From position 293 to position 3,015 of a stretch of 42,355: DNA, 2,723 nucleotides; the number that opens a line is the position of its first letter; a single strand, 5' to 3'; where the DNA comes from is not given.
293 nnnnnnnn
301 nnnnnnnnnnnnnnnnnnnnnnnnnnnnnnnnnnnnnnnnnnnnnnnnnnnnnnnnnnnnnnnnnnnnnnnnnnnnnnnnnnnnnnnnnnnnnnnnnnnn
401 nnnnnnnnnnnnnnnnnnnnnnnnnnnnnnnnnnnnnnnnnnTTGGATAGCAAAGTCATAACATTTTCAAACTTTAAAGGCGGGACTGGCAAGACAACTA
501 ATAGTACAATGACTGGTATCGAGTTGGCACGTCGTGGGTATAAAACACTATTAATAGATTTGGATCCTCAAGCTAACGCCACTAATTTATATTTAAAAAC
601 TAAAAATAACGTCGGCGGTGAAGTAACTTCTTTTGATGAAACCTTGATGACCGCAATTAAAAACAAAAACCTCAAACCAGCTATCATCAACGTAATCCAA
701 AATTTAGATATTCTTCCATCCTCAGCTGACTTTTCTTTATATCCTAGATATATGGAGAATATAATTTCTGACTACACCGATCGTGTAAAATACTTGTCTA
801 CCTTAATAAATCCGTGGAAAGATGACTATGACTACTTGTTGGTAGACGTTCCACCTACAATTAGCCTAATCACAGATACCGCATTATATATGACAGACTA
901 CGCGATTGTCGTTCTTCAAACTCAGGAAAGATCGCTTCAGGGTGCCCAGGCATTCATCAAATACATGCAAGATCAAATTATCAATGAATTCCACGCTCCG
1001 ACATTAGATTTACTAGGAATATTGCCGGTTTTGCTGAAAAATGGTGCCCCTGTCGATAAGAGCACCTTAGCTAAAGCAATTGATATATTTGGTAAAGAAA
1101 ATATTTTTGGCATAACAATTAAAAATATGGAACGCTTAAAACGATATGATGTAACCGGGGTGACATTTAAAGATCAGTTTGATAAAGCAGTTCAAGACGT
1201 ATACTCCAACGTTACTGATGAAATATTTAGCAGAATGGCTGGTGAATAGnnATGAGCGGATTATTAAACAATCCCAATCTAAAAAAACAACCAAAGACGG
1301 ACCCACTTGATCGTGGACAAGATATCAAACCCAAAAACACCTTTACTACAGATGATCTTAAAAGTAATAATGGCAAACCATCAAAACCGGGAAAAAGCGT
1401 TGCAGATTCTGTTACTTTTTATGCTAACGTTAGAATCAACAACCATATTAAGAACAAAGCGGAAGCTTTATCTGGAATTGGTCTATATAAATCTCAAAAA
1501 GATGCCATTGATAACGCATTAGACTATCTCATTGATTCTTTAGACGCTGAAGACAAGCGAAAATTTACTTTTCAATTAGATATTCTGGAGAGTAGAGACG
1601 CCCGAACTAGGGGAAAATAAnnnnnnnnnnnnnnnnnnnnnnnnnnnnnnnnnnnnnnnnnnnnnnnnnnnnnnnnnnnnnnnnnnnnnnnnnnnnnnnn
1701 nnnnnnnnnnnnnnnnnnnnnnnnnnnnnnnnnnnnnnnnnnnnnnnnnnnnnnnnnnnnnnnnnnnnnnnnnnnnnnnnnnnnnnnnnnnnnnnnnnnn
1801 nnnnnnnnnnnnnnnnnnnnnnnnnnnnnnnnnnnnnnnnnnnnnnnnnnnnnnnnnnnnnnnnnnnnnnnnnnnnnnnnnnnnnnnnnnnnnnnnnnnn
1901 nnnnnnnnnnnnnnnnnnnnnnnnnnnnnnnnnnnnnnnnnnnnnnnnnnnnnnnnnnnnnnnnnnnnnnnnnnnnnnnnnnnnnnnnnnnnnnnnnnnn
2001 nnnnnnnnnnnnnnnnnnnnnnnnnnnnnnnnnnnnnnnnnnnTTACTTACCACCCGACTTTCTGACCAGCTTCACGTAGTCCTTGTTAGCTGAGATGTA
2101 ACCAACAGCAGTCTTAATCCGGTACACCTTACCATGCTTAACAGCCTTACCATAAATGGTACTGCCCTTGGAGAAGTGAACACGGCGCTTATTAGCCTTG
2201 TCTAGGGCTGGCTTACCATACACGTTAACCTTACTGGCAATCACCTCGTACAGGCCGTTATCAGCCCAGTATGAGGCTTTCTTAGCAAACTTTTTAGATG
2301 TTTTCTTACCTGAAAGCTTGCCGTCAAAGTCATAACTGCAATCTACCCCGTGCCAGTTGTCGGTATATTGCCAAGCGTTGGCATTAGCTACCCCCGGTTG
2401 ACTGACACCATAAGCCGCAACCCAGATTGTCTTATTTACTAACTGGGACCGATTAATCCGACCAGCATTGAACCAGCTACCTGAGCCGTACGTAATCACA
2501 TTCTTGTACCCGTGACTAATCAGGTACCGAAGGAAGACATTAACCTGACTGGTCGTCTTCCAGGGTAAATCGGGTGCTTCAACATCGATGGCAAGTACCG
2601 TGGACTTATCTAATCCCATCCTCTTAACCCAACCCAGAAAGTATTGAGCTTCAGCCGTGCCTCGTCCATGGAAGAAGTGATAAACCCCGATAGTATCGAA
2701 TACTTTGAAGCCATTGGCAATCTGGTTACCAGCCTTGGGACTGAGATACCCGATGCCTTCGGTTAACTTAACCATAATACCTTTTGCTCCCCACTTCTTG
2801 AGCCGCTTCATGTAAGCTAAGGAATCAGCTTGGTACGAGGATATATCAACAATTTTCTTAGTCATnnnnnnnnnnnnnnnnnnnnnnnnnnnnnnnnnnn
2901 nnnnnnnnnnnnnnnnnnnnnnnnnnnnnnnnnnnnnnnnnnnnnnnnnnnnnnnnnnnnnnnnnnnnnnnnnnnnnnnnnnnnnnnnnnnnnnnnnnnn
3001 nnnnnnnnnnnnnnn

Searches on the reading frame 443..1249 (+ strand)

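Call 21: search_protein_families(library=pfam, proteins=[window:443-1249:+], max_evalue=0.001)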
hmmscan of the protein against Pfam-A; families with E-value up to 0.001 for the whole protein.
window:443-1249:+ (268 aa): 7 families
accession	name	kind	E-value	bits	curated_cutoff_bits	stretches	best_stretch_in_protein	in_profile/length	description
PF13614.12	AAA_31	-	7.8e-40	137.1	27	1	3-177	1-166/177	AAA domain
PF01656.29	CbiA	-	5.8e-15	55.8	25.4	1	6-236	1-119/125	CobQ/CobB/MinD/ParA nucleotide binding domain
PF02374.21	ArsA_ATPase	-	7.6e-09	35.6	24.3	1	4-139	2-135/305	Anion-transporting ATPase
PF06564.18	CBP_BcsQ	-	1.4e-08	35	21.3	1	4-183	2-171/234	Cellulose biosynthesis protein BcsQ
PF10609.15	ParA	-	3.2e-08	33.8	27.1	1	4-175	4-160/246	NUBPL iron-transfer P-loop NTPase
PF09140.17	MipZ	-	3.3e-07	30.3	20.7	1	5-56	2-53/262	ATPase MipZ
PF00142.24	Fer4_NifH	-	3.3e-06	27.2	25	1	12-56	8-52/271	4Fe-4S iron sulfur cluster binding proteins, NifH/frxC family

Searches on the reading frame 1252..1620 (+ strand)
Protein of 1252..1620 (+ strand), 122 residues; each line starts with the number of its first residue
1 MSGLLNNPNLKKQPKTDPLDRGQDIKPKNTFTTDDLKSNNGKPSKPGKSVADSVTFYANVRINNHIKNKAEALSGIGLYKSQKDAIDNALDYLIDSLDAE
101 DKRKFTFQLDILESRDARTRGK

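Call 21: search_protein_families(library=pfam, proteins=[window:1252-1620:+], max_evalue=0.001)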
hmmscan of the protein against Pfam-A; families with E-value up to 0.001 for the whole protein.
window:1252-1620:+ (122 aa): 1 family
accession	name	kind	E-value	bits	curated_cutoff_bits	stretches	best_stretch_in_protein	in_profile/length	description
PF17363.7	DUF5388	-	3e-28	98.4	26.1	1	54-117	1-64/64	Family of unknown function (DUF5388)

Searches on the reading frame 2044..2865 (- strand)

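Call 21: search_protein_families(library=pfam, proteins=[window:2044-2865:-], max_evalue=0.001)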
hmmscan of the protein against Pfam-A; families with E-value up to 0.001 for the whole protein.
window:2044-2865:- (273 aa): 2 families
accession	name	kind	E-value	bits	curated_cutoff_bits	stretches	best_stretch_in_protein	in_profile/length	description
PF01183.26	Glyco_hydro_25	-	5.9e-29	102.1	27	1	6-170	1-174/180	Glycosyl hydrolases family 25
PF19087.6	DUF5776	-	7.8e-07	29.6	27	1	208-264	10-67/67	Domain of unknown function (DUF5776)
